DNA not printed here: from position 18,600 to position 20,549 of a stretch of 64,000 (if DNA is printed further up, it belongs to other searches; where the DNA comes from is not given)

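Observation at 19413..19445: In-line A domain lacks the conserved Asp235 (A4 motif FDxS reads F-S-S-S)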

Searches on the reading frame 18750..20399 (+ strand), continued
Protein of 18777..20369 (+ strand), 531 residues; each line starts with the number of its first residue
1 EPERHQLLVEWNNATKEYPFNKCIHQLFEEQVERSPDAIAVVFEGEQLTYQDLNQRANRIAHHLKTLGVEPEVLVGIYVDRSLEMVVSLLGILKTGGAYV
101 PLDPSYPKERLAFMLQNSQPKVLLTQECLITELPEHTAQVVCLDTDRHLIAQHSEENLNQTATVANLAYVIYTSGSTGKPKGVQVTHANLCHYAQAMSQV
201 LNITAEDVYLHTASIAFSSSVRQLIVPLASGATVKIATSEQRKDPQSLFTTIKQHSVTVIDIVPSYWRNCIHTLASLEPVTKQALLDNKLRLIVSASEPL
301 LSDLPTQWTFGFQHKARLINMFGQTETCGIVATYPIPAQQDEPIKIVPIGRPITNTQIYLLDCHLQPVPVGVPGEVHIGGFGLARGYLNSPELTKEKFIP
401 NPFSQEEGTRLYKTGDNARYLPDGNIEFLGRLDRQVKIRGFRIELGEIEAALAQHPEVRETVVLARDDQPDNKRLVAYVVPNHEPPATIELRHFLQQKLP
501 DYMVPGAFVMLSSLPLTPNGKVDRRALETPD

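Call 25: find_encoding_contigs(protein=P0047, flank=10000, max_places=1)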
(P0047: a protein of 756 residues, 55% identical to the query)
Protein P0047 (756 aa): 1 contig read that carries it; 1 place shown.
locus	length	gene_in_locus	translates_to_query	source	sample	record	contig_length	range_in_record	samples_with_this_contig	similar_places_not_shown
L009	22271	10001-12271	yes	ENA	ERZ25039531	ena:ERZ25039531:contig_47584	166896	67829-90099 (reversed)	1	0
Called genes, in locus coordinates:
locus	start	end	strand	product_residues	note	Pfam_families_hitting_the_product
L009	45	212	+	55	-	-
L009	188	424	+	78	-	PF00501:AMP-binding (weak)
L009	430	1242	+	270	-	PF00501:AMP-binding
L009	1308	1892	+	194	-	PF13193:AMP-binding_C, PF00550:PP-binding (weak)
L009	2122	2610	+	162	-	PF01210:NAD_Gly3P_dh_N, PF01408:GFO_IDH_MocA (weak), PF03446:NAD_binding_2 (weak), PF03807:F420_oxidored, PF02558:ApbA (weak)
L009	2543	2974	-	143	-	-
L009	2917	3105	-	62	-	-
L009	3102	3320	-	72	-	-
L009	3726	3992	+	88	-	PF00668:Condensation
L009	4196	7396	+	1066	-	PF00668:Condensation, PF00501:AMP-binding, PF13193:AMP-binding_C, PF00550:PP-binding, PF00668:Condensation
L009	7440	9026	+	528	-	PF00668:Condensation, PF02668:TauD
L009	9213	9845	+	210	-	PF00668:Condensation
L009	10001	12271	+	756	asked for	PF00668:Condensation, PF00501:AMP-binding, PF13193:AMP-binding_C, PF00550:PP-binding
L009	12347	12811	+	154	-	PF18563:TubC_N, PF00668:Condensation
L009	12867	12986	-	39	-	-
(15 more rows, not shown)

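Call 26: find_encoding_contigs(protein=P0016, flank=10000, max_places=1)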
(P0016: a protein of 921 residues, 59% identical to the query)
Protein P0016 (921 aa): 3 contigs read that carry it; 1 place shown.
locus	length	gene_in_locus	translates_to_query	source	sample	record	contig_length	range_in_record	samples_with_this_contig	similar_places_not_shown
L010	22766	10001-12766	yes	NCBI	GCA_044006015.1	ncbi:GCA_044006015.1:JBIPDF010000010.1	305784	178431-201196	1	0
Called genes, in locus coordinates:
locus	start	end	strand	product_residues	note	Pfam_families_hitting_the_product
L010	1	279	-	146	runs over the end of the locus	PF13384:HTH_23, PF13518:HTH_28 (weak), PF13551:HTH_29 (weak), PF13565:HTH_32 (weak)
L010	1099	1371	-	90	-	-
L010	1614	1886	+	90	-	-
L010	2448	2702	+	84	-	-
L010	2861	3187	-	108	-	-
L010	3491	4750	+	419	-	PF07992:Pyr_redox_2 (faint), PF01266:DAO (weak), PF01494:FAD_binding_3, PF05834:Lycopene_cycl (faint), PF13450:NAD_binding_8 (faint)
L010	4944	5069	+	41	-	-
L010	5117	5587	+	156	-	PF07282:Cas12f1-like_TNB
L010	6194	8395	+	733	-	PF07719:TPR_2 (faint), PF13174:TPR_6 (faint), PF01464:SLT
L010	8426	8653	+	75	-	-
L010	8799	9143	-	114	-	PF07282:Cas12f1-like_TNB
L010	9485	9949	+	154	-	PF13193:AMP-binding_C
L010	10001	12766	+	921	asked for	PF00501:AMP-binding, PF13193:AMP-binding_C, PF00550:PP-binding, PF00975:Thioesterase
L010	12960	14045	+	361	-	PF13439:Glyco_transf_4, PF13477:Glyco_trans_4_2, PF13579:Glyco_trans_4_4, PF20706:GT4-conflict, PF00534:Glycos_transf_1, PF13692:Glyco_trans_1_4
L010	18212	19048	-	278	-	-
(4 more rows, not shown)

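Call 58: find_encoding_contigs(protein=P0043, flank=8000, max_places=1)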
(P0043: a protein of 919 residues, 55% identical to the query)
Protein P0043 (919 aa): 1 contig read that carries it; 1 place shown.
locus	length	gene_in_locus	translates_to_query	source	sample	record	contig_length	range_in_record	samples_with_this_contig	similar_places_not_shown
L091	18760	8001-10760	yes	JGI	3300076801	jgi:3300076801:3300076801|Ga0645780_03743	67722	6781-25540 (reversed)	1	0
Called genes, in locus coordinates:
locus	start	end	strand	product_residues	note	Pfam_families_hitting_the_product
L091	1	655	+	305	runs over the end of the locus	PF00535:Glycos_transf_2, PF13641:Glyco_tranf_2_3, PF13632:Glyco_trans_2_3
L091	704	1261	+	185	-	-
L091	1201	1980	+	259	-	PF00534:Glycos_transf_1, PF13692:Glyco_trans_1_4, PF13524:Glyco_trans_1_2 (weak)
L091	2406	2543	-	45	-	-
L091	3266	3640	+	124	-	-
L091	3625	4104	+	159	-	PF00534:Glycos_transf_1, PF13692:Glyco_trans_1_4, PF13524:Glyco_trans_1_2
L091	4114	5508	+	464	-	-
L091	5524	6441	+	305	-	PF00535:Glycos_transf_2, PF13641:Glyco_tranf_2_3, PF13632:Glyco_trans_2_3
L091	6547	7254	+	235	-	PF13231:PMT_2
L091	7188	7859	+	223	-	-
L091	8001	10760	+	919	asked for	PF00501:AMP-binding, PF13193:AMP-binding_C, PF00550:PP-binding, PF00975:Thioesterase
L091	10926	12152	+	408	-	PF13439:Glyco_transf_4, PF13579:Glyco_trans_4_4, PF00534:Glycos_transf_1, PF13692:Glyco_trans_1_4, PF13524:Glyco_trans_1_2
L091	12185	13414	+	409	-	PF13439:Glyco_transf_4, PF13579:Glyco_trans_4_4, PF00534:Glycos_transf_1, PF13692:Glyco_trans_1_4, PF13524:Glyco_trans_1_2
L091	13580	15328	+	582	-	PF01656:CbiA, PF10609:ParA, PF13614:AAA_31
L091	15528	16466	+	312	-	PF01073:3Beta_HSD, PF01370:Epimerase, PF02719:Polysacc_synt_2, PF04321:RmlD_sub_bind, PF13460:NAD_binding_10, PF16363:GDP_Man_Dehyd, PF07993:NAD_binding_4 (weak)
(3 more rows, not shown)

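Call 59: find_encoding_contigs(protein=P0035, flank=8000, max_places=1)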
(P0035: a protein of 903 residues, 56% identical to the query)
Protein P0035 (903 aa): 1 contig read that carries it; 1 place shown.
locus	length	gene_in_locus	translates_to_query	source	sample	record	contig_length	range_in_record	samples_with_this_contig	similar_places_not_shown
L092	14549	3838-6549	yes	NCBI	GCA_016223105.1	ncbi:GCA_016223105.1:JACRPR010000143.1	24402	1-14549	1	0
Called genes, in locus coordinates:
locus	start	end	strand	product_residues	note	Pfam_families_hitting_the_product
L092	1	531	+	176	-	PF01370:Epimerase, PF16363:GDP_Man_Dehyd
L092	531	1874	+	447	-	PF01210:NAD_Gly3P_dh_N (weak), PF03721:UDPG_MGDP_dh_N, PF00984:UDPG_MGDP_dh, PF03720:UDPG_MGDP_dh_C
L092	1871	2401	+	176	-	PF00908:dTDP_sugar_isom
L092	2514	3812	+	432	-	PF21135:DRL_cat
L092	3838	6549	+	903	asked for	PF00501:AMP-binding, PF13193:AMP-binding_C, PF00550:PP-binding, PF00975:Thioesterase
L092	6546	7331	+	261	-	PF00483:NTP_transferase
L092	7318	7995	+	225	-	PF02585:PIG-L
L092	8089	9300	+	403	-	PF13439:Glyco_transf_4, PF13579:Glyco_trans_4_4, PF13692:Glyco_trans_1_4, PF00534:Glycos_transf_1, PF13524:Glyco_trans_1_2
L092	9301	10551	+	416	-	PF13231:PMT_2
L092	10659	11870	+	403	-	PF13439:Glyco_transf_4 (weak), PF13579:Glyco_trans_4_4 (weak), PF00534:Glycos_transf_1, PF13692:Glyco_trans_1_4, PF13524:Glyco_trans_1_2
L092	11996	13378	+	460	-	PF13727:CoA_binding_3, PF02397:Bac_transf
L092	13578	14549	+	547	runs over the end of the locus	PF02706:Wzz, PF01656:CbiA, PF10609:ParA (weak), PF13614:AAA_31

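Call 101: predict_structure(alignment_id=A2)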
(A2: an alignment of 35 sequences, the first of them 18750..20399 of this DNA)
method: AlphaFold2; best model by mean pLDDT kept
length: 550 residues; sequences in the alignment: 35
mean_pLDDT: 91.1   pTM: 0.85
mean pLDDT of the five models: 91.1, 90.2, 89.1, 89.1, 87.7
residues with pLDDT >= 90: 416; 70-90: 99; 50-70: 21; < 50: 14
segments of 3 or more residues with pLDDT < 50: 1-4, 542-550
pLDDT, mean of each block of 10 residues (from residue 1): 58 85 81 97 98 98 99 98 98 98 98 89 97 97 97 97 95 98 75 97 96 98 93 98 96 94 98 90 95 98 93 95 97 95 91 88 95 93 96 97 96 93 95 92 70 81 95 74 89 93 88 90 87 84 39
secondary structure, 60 per line:
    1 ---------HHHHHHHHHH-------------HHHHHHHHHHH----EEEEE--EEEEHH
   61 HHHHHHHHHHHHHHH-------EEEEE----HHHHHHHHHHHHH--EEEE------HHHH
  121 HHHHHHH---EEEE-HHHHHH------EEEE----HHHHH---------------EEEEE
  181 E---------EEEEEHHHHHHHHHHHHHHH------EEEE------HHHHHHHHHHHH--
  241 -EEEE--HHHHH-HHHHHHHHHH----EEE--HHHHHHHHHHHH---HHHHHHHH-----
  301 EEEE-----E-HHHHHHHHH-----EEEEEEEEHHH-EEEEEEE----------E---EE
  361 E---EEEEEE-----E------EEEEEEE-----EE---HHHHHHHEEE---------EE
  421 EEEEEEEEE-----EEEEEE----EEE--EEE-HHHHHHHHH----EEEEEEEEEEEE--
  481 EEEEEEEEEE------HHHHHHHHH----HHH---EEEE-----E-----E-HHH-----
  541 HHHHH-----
elements in order: H10-19 H33-43 E48-52 E55-58 H59-75 E83-87 H92-104 E107-110 H117-127 E131-134 H136-141 E148-151 H156-160 E176-181 E191-195 H196-210 E217-220 H227-238 E242-245 H248-252 H254-263 E268-270 H273-284 H288-295 E301-304 H312-320 E326-333 E338-344 E359-361 E365-370 E383-389 H400-406 E407-409 E419-429 E435-440 E445-447 E450-452 H454-462 E467-478 E481-490 H497-505 E516-519 H541-545

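Call 103: fold_search(model_id=the predicted structure, library=pdb)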
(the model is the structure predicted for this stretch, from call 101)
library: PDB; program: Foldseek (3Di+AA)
matches with E <= 10: 1866; with E <= 0.001: 648
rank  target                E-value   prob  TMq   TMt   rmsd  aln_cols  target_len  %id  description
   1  6p1j_B                1.6e-65  1.00  0.75  0.44  10.7       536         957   46  The structure of condensation and adenylation domains of teixobactin-producing nonribosomal peptide synthetase Txo2 se (released 2019-05-29)
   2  6p1j_A                2.6e-64  1.00  0.75  0.44  10.7       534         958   46  The structure of condensation and adenylation domains of teixobactin-producing nonribosomal peptide synthetase Txo2 se (released 2019-05-29)
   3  8hlk                  1.3e-63  1.00  0.74  0.45  10.6       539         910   48  Structure of McyB-C1A1 complexed with L-Leu and AMP (released 2023-12-13)
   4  4d4i                  5.4e-61  1.00  0.80  0.91   2.8       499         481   46  Understanding bi-specificity of A-domains (released 2015-07-01)
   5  1amu_A                2.0e-60  1.00  0.73  0.78  10.7       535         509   39  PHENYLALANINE ACTIVATING DOMAIN OF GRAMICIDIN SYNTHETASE 1 IN A COMPLEX WITH AMP AND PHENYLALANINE (released 1998-07-01)
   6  4d56                  5.1e-60  1.00  0.80  0.91   2.8       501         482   46  Understanding bi-specificity of A-domains (released 2015-07-01)
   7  4d4g                  5.4e-60  1.00  0.80  0.91   2.8       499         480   46  Understanding bi-specificity of A-domains (released 2015-07-01)
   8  5u89_A                8.0e-60  1.00  0.75  0.41   5.9       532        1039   42  Crystal structure of a cross-module fragment from the dimodular NRPS DhbF (released 2017-05-10)
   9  1amu_B                1.2e-59  1.00  0.72  0.78  10.8       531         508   39  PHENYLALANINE ACTIVATING DOMAIN OF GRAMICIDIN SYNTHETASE 1 IN A COMPLEX WITH AMP AND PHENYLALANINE (released 1998-07-01)
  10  8jbr                  1.6e-59  1.00  0.74  0.40  10.8       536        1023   46  Structure of McyA2-CAPCP (released 2024-01-24)
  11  5es5_A                7.9e-58  1.00  0.69  0.56  11.5       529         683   41  Crystal structure of the initiation module of LgrA in the "open" and "closed " adenylation states (released 2016-01-20)
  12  5es9_B                2.6e-57  1.00  0.70  0.57  10.5       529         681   40  Crystal structure of the LgrA initiation module in the formylation state (released 2016-01-20)
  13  6mg0_B                3.1e-57  1.00  0.82  0.28   3.7       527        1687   41  Crystal structure of a 5-domain construct of LgrA in the thiolation state (released 2019-11-20)
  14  9be3_B                5.6e-57  1.00  0.69  0.23  11.3       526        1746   41  The pre-condensation state of the dimodular NRPS protein LgrA (released 2024-11-20)
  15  6mfw                  5.9e-57  1.00  0.69  0.33  10.8       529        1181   41  Crystal structure of a 4-domain construct of LgrA in the substrate donation state (released 2019-11-20)
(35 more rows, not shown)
